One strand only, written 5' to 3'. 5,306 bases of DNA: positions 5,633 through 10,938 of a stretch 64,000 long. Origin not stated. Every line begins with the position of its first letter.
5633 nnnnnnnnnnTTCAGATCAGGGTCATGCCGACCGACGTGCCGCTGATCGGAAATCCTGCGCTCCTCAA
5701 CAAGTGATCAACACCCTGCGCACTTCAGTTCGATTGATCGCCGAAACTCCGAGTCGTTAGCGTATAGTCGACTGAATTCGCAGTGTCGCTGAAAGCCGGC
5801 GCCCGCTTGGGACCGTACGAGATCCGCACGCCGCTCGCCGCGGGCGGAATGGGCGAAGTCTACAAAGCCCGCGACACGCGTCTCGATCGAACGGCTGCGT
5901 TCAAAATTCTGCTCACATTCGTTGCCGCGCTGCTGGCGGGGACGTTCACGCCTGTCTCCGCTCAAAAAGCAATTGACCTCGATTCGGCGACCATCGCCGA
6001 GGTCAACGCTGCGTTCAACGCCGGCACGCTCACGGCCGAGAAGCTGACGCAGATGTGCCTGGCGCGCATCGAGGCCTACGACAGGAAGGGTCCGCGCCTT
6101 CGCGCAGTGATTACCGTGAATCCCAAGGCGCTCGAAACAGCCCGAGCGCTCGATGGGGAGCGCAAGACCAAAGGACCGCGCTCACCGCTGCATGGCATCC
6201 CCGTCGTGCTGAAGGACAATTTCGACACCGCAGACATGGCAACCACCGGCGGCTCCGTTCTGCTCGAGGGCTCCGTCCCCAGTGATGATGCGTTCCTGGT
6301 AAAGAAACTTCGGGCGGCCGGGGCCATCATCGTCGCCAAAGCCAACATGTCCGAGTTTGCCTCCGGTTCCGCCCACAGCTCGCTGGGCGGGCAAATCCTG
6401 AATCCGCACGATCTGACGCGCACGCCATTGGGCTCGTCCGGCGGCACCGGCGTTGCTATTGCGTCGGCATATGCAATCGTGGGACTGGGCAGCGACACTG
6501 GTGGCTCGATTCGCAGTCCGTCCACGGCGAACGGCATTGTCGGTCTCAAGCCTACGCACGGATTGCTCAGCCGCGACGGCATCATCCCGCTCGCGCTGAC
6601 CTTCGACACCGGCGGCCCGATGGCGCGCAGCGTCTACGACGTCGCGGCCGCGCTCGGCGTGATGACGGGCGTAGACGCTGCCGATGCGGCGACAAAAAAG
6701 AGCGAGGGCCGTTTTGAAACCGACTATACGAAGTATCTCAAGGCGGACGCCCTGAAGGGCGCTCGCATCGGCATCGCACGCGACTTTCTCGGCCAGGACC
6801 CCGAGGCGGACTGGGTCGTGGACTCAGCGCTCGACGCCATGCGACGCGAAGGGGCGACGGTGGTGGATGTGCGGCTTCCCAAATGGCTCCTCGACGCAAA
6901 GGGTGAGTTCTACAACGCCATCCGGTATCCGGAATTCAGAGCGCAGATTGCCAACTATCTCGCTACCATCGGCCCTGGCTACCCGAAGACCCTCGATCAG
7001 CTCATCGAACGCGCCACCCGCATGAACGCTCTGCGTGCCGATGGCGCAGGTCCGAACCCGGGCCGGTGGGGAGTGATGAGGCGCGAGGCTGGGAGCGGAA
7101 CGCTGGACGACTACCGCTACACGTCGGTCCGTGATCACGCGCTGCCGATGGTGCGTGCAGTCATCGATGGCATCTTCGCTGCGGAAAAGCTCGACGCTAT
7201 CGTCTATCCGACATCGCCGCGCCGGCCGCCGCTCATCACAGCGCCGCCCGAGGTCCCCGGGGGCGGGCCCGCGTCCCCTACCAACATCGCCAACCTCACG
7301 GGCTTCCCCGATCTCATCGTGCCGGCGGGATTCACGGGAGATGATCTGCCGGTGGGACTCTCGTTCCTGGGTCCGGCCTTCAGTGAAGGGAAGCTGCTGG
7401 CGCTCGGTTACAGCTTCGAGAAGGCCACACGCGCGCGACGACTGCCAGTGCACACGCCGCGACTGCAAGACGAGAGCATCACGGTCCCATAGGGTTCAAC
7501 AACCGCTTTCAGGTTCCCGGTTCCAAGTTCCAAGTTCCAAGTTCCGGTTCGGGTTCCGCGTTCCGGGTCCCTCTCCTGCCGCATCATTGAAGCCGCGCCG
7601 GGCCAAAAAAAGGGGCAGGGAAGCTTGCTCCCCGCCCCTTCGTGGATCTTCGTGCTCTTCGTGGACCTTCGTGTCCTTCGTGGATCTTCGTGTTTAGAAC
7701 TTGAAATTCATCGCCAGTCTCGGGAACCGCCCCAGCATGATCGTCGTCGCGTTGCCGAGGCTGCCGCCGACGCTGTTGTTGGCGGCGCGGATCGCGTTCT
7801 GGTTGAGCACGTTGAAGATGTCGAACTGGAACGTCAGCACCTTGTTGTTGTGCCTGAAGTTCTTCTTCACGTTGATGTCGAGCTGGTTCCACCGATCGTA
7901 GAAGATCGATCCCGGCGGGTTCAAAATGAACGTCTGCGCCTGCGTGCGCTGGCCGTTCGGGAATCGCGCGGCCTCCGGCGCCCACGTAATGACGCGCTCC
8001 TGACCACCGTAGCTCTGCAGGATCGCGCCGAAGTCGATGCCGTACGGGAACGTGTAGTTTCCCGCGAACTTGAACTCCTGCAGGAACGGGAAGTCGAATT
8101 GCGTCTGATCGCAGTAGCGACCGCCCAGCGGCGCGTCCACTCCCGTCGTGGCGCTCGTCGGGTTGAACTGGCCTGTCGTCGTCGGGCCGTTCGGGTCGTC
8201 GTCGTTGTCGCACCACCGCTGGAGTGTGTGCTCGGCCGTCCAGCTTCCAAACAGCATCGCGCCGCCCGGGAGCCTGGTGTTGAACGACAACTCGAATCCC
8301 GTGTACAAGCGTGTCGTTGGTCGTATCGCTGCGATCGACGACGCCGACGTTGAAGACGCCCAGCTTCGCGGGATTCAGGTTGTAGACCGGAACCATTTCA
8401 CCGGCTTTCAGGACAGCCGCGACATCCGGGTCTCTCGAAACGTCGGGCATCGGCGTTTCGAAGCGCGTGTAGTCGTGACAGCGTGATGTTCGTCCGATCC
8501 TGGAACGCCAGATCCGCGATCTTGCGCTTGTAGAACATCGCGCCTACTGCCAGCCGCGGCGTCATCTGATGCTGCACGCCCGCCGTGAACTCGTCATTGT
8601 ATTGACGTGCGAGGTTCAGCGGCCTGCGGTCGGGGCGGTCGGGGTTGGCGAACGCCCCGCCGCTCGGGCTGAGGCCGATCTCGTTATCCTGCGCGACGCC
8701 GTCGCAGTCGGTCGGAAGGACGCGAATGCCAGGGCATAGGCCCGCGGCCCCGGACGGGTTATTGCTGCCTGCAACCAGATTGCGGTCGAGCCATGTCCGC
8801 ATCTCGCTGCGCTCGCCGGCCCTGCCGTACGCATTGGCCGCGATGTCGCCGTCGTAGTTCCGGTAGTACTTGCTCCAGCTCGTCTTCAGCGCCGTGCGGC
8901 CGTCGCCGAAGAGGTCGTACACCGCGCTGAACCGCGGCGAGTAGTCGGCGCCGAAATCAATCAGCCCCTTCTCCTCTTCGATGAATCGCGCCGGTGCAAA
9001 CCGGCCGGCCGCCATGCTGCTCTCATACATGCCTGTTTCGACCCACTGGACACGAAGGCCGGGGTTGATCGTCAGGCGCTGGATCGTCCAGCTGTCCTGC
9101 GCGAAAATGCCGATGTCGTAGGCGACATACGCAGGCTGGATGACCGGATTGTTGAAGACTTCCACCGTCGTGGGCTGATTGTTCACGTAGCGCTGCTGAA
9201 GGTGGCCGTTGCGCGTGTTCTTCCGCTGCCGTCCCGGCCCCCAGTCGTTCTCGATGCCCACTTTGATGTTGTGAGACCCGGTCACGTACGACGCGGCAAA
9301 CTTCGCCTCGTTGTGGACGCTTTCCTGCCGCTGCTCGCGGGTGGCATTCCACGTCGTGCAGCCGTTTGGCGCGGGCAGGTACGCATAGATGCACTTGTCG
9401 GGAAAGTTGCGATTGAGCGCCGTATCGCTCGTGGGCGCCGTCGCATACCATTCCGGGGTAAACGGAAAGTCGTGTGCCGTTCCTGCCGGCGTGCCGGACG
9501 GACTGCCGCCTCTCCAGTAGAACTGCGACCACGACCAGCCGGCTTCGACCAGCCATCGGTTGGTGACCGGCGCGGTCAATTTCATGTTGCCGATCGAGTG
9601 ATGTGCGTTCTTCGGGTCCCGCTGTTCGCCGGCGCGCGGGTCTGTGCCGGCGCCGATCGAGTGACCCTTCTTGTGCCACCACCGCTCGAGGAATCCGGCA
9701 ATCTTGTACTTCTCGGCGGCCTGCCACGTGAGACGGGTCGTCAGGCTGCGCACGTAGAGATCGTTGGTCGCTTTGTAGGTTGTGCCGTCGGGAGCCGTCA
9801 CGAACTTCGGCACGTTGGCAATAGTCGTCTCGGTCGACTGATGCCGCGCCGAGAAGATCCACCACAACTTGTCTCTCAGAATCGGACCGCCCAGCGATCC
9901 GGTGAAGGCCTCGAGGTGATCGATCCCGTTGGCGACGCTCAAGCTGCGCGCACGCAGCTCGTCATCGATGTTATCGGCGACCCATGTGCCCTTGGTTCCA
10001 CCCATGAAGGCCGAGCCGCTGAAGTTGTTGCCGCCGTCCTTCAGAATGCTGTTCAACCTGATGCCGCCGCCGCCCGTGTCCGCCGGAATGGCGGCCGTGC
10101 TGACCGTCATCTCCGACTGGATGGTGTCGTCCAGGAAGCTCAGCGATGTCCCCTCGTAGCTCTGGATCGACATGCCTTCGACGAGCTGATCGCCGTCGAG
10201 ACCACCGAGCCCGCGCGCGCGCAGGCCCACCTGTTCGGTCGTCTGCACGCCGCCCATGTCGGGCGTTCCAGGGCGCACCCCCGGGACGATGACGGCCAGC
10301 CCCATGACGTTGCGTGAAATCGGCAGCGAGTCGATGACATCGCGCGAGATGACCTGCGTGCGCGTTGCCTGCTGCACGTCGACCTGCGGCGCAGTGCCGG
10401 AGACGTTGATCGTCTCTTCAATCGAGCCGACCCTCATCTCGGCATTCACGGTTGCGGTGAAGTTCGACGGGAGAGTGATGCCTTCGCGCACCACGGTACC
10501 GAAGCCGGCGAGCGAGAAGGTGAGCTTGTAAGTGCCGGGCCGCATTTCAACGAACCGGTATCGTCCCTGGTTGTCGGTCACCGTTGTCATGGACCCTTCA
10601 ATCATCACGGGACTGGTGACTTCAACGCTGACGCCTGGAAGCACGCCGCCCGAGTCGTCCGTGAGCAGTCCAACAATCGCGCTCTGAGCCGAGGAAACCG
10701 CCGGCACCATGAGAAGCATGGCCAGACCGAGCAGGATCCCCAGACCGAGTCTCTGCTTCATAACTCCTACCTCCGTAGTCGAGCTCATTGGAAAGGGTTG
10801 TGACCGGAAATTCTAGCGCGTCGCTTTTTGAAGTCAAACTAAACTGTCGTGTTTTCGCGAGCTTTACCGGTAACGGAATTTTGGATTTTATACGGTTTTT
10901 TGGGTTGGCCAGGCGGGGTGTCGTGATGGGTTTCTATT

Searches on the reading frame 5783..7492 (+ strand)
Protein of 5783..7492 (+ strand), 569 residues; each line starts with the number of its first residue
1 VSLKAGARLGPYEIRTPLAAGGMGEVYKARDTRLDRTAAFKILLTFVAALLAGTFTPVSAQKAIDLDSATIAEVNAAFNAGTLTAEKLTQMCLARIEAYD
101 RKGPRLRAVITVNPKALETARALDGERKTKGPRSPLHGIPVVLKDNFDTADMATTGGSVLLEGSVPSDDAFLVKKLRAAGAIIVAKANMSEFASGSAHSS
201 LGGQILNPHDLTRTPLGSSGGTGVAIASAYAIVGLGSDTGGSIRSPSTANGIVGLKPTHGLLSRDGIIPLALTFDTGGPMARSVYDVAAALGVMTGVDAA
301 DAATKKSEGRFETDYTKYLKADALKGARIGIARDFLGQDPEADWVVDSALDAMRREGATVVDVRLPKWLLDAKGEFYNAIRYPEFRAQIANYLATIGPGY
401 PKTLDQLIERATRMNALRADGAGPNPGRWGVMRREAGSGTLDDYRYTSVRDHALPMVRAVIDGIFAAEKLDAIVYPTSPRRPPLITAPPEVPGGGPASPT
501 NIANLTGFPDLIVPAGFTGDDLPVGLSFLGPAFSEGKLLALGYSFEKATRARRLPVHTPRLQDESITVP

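Call 65: search_protein_families(library=pfam, proteins=[window:5783-7492:+], max_evalue=0.0001)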
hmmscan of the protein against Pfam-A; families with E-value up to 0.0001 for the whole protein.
window:5783-7492:+ (569 aa): 1 family
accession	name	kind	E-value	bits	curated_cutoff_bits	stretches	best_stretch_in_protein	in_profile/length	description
PF01425.27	Amidase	-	4.7e-99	332.9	27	1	88-539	2-445/445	Amidase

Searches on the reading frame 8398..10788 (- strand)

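Call 65: search_protein_families(library=pfam, proteins=[window:8398-10788:-], max_evalue=0.0001)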
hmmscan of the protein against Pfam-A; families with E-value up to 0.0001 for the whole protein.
window:8398-10788:- (796 aa): 4 families
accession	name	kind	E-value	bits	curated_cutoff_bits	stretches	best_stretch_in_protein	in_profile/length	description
PF25183.1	OMP_b-brl_4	-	2.6e-17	63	30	1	337-749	143-551/838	Outer membrane beta barrel domain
PF13620.12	CarboxypepD_reg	-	1.7e-15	57.5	32.3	1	38-118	2-81/82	Carboxypeptidase regulatory-like domain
PF13715.12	CarbopepD_reg_2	-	5.3e-06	26.8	32.2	1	42-119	5-77/88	CarboxypepD_reg-like domain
PF17210.9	SdrD_B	-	3.6e-05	24.3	29.7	1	50-93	24-66/112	SdrD B-like domain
